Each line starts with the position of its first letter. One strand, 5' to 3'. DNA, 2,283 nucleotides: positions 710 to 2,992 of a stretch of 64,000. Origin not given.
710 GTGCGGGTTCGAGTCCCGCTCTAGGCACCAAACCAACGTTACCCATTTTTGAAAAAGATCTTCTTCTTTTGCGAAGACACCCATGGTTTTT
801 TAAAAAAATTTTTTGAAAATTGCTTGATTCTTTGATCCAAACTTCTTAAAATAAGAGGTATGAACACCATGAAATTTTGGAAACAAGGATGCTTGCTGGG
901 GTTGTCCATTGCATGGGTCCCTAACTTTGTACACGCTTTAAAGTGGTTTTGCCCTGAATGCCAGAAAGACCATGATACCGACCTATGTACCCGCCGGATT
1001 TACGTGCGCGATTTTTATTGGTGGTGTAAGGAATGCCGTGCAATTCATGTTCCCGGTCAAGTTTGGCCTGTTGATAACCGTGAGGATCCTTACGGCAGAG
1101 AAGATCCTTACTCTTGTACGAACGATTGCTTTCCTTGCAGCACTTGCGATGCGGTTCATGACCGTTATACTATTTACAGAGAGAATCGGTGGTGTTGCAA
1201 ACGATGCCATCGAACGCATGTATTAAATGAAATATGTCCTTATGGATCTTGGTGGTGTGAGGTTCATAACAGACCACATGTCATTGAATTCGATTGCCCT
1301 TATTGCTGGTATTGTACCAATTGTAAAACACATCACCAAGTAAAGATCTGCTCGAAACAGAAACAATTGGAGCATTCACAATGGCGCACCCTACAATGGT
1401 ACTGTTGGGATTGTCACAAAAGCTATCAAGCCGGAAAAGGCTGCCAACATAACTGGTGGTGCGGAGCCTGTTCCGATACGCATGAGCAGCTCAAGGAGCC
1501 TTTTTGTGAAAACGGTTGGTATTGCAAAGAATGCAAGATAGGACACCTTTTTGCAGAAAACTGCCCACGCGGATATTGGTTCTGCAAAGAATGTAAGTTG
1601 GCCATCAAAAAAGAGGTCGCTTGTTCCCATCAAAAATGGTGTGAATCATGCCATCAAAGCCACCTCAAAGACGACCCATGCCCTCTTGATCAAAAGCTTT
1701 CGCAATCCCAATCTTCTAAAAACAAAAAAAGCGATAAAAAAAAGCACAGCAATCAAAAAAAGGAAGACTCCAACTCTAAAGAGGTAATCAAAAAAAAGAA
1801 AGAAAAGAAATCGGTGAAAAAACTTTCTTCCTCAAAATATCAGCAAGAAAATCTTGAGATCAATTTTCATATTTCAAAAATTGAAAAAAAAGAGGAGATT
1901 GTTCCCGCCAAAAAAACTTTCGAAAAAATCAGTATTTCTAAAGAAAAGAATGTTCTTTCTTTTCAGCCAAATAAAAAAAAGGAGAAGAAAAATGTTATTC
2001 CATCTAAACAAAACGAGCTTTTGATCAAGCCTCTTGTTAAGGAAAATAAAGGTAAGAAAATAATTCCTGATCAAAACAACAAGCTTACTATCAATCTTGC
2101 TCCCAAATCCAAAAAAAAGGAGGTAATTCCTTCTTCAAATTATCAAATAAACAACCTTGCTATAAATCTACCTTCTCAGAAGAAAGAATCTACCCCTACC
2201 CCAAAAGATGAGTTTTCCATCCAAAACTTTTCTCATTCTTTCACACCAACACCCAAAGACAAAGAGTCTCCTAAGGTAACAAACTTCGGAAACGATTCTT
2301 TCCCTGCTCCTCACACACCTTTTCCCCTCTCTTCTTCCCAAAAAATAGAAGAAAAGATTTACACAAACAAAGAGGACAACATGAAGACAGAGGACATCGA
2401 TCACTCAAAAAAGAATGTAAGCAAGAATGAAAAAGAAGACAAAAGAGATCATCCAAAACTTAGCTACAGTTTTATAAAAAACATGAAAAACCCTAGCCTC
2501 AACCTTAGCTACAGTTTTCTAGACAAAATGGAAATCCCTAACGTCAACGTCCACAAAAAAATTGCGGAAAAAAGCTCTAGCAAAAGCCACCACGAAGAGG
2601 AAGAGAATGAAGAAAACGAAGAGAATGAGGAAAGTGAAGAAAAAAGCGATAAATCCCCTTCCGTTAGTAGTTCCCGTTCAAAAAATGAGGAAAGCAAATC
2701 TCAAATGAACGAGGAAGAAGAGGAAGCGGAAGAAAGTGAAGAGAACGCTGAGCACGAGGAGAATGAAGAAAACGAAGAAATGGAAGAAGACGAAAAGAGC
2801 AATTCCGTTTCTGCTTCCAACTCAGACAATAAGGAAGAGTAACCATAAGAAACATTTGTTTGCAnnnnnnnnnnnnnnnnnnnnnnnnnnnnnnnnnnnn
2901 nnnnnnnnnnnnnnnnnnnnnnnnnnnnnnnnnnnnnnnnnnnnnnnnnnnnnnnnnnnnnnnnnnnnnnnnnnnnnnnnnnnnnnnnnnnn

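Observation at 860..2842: A predicted secreted protein with about 12 tandem Trp-flanked CxxC-x3-H-x(n)-C zinc-knuckle-like repeats and a long poly-Lys, then poly-Glu, tail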

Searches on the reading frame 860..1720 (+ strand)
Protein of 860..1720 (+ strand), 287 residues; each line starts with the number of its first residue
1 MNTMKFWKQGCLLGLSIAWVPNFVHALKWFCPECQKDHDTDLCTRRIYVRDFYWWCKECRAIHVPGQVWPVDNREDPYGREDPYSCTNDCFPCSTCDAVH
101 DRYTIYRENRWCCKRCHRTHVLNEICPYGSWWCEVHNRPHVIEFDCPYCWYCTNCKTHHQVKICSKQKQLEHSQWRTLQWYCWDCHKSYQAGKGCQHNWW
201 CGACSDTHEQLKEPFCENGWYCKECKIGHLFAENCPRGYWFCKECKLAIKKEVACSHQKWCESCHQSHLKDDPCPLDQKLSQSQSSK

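Call 5: search_solved_structures(query=window:860-1720:+, max_evalue=10)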
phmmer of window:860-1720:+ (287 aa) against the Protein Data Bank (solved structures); distinct sequences matched with E-value up to 10: 0.

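Call 9: find_homologous_proteins(query=window:860-1720:+, max_evalue=0.01)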
Query window:860-1720:+ (287 aa): 1 proteins with E <= 0.01 among 206 candidates.
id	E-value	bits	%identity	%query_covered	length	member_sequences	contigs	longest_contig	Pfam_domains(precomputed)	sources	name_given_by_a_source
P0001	3.1e-197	673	95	99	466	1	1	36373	-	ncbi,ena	-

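Call 11: find_encoding_contigs(protein=P0001, flank=10000, max_places=5)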
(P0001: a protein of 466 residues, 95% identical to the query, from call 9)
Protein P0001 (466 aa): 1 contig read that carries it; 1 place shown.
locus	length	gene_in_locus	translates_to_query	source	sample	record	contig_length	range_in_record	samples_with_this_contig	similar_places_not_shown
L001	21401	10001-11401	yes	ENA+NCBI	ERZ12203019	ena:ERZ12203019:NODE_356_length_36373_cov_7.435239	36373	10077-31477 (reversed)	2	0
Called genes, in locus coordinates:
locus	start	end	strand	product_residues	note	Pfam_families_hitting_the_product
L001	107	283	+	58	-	PF01783:Ribosomal_L32p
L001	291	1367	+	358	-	PF02504:FA_synthesis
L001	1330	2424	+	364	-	PF00195:Chal_sti_synt_N (faint), PF08392:FAE1_CUT1_RppA, PF00108:Thiolase_N, PF08545:ACP_syn_III, PF08541:ACP_syn_III_C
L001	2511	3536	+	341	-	PF13174:TPR_6 (weak)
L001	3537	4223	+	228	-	PF01618:MotA_ExbB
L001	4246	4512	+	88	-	-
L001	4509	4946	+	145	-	PF02472:ExbD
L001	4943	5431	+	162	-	-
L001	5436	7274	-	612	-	PF07973:tRNA_SAD, PF00587:tRNA-synt_2b, PF03129:HGTP_anticodon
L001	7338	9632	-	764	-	PF04932:Wzy_C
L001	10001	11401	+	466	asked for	-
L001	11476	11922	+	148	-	-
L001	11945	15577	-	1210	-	PF02811:PHP, PF07733:DNA_pol3_alpha, PF17657:DNA_pol3_finger, PF14579:HHH_6, PF01336:tRNA_anti-codon (weak)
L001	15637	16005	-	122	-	PF01648:ACPS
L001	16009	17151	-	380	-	PF03462:PCRF, PF00472:RF-1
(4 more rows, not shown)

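Call 12: list_cluster_members(proteins=[P0001])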
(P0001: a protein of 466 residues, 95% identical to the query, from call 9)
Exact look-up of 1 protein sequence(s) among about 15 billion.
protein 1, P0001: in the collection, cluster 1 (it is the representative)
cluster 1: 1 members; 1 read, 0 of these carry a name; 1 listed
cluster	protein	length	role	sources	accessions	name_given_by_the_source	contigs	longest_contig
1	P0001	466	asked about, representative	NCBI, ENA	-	-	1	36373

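Call 13: find_related_loci(query=window:860-1720:+, collection=genome_contigs, flank=10000)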
Query window:860-1720:+ (287 aa) in genome_contigs; peptide patterns used: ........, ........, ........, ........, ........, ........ (x = any residue, [..] = any of these).
3 stretches matched a pattern, but none encodes a relative of the query by tblastn (E <= 1e-3).

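Call 27: predict_structure(alignment_id=A2)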
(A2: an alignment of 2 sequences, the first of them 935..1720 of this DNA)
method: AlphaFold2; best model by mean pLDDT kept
length: 262 residues; sequences in the alignment: 2
mean_pLDDT: 40.1   pTM: 0.24
mean pLDDT of the five models: 40.1, 32.8, 32.3, 29.9, 27.1
residues with pLDDT >= 90: 0; 70-90: 24; 50-70: 39; < 50: 199
segments of 3 or more residues with pLDDT < 50: 1-3, 14-31, 33-209
pLDDT, mean of each block of 10 residues (from residue 1): 53 41 33 45 27 26 34 30 35 34 33 33 29 24 21 30 34 27 25 35 43 64 67 77 76 64 47
secondary structure, 60 per line:
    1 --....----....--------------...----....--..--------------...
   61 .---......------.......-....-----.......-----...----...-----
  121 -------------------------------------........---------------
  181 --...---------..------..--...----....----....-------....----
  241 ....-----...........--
elements in order: E3-6 E11-14 E29-31 E36-39 H58-61 E65-67 H77-83 E85-88 E94-96 H97-100 E106-108 E113-115 H158-165 E214-217 E222-225 E233-236 E241-244 H250-260

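Call 30: search_protein_representatives(protein=window:935-1720:+)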
Query: 262 residues. Proteins with E-value up to 0.001 (for the whole library): 5; up to 1e-10: 5; up to 1e-30: 1. The best 5 are listed.
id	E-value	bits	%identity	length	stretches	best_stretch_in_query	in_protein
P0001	2.1e-182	622.3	96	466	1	1-262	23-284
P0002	4.0e-27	112.0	37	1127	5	3-179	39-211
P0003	1.3e-19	87.3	39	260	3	3-96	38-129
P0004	2.9e-19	86.2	35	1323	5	188-251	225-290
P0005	1.6e-18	83.7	36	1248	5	154-222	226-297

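Call 33: find_encoding_contigs(protein=P0002, flank=10000, max_places=4)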
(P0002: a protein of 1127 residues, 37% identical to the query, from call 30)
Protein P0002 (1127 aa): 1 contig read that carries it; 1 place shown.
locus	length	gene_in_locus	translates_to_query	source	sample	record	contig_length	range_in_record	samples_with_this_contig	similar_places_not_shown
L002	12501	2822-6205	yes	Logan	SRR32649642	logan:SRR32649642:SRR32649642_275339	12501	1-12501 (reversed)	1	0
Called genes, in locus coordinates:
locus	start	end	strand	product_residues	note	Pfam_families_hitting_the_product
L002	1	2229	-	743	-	?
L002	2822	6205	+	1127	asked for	-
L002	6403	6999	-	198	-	-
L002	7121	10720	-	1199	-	PF02811:PHP, PF07733:DNA_pol3_alpha, PF17657:DNA_pol3_finger, PF14579:HHH_6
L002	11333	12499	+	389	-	?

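Call 34: find_encoding_contigs(protein=P0004, flank=10000, max_places=4)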
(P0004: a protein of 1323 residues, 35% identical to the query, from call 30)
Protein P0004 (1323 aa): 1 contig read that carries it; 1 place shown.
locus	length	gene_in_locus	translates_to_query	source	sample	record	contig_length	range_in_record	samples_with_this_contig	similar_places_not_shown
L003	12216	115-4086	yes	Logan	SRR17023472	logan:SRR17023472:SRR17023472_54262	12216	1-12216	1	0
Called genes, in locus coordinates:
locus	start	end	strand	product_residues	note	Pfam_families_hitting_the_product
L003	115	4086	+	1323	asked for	-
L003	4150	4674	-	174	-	-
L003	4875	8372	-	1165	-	PF02811:PHP, PF07733:DNA_pol3_alpha, PF17657:DNA_pol3_finger, PF14579:HHH_6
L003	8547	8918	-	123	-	PF01648:ACPS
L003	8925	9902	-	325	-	-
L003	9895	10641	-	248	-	PF00535:Glycos_transf_2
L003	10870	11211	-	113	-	PF01740:STAS, PF13466:STAS_2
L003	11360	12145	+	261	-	PF04390:LptE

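Call 35: find_encoding_contigs(protein=P0005, flank=10000, max_places=4)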
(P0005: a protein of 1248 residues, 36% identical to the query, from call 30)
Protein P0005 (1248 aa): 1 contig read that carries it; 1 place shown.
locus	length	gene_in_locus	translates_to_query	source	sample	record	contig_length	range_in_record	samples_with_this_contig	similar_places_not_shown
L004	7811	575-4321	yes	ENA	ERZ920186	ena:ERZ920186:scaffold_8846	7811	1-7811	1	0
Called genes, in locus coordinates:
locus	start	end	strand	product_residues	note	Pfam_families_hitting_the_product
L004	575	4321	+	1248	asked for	-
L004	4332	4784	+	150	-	-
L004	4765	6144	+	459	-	-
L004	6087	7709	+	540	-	-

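Call 36: find_encoding_contigs(protein=P0003, flank=10000, max_places=4)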
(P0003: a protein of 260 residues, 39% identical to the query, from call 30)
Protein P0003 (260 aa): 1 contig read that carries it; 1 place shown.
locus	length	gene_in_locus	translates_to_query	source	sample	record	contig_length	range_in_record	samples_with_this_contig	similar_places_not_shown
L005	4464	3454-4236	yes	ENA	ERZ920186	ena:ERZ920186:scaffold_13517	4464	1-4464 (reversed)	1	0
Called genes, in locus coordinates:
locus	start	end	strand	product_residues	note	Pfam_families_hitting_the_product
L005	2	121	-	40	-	?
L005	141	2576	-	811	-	PF04932:Wzy_C, PF00515:TPR_1 (faint), PF07719:TPR_2 (faint)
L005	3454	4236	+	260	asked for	-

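Call 47: find_homologous_proteins(query=A3, max_evalue=0.001)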
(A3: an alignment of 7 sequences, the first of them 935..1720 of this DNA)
Query A3 (7 sequences) (262 aa, profile of the alignment): 4 proteins with E <= 0.001 among 1281 candidates.
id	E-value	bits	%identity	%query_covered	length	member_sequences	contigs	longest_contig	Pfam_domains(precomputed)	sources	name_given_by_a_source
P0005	0.0e+0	1514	29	94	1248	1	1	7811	-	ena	-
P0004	0.0e+0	1266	29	63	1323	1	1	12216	-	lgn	-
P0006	2.7e-271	922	29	95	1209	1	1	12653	-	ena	-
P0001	2.9e-135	471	96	100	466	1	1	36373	-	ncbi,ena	-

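Call 49: find_encoding_contigs(protein=P0006, flank=10000, max_places=3)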
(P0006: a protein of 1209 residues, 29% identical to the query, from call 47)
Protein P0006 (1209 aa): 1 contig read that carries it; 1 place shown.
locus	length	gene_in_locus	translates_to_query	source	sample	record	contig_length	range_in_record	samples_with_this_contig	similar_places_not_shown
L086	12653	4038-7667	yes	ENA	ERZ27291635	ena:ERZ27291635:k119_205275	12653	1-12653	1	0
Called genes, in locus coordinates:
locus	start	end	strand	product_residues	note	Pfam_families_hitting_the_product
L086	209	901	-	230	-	PF08713:DNA_alkylation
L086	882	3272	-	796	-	PF04932:Wzy_C, PF00515:TPR_1 (faint), PF07719:TPR_2 (faint)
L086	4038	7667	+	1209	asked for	-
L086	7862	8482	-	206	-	-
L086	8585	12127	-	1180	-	PF02811:PHP, PF07733:DNA_pol3_alpha, PF17657:DNA_pol3_finger, PF14579:HHH_6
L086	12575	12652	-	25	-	?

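Call 53: search_protein_families(library=pfam, proteins=[P0002, P0006, P0004], max_evalue=10)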
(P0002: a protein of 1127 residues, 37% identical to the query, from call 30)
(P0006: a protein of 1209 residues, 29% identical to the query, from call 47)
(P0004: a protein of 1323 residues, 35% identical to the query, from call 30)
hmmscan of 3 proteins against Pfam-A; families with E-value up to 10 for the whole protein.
P0002 (1127 aa): 1 family
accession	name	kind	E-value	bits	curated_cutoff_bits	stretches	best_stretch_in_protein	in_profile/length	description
PF04167.18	DUF402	-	0.41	11.3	23.9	1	238-251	21-34/68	Protein of unknown function (DUF402)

P0006 (1209 aa): 0 families

P0004 (1323 aa): 1 family
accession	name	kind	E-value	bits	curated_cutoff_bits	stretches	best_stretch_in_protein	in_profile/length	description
PF18112.7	Zn-C2H2_12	-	3.6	8.5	23.2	1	668-676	2-10/27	Autophagy receptor zinc finger-C2H2 domain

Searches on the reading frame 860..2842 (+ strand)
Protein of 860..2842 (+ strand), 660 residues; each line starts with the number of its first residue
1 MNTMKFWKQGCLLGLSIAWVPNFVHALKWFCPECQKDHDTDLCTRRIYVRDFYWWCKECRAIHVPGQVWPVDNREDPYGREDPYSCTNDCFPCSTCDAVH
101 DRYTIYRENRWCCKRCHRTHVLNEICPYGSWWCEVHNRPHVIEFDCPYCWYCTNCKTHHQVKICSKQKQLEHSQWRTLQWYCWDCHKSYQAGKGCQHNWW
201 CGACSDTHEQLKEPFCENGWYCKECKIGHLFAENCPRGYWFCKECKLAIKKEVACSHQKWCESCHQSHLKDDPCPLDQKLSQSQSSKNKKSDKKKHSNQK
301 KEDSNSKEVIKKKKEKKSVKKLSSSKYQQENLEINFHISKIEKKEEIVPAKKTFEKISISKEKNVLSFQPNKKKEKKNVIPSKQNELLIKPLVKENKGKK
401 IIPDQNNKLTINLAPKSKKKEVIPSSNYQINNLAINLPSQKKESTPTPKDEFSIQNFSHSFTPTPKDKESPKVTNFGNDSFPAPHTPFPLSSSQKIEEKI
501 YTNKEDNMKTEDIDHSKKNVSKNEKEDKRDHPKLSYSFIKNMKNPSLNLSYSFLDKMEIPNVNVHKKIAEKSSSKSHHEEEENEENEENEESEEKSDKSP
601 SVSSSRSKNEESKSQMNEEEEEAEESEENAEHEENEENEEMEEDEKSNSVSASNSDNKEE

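Call 3: search_protein_families(library=pfam, proteins=[window:860-2842:+], max_evalue=10)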
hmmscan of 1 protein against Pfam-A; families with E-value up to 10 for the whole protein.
window:860-2842:+ (660 aa): 0 families

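Call 4: search_protein_families(library=ncbifam, proteins=[window:860-2842:+], max_evalue=10)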
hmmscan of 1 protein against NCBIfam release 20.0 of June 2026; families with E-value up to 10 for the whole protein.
window:860-2842:+ (660 aa): 0 families

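Call 8: find_encoding_contigs(protein=window:860-2839:+, flank=3000, max_places=5)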
Protein window:860-2839:+ (660 aa): no gene with exactly this product is on record in the collection.
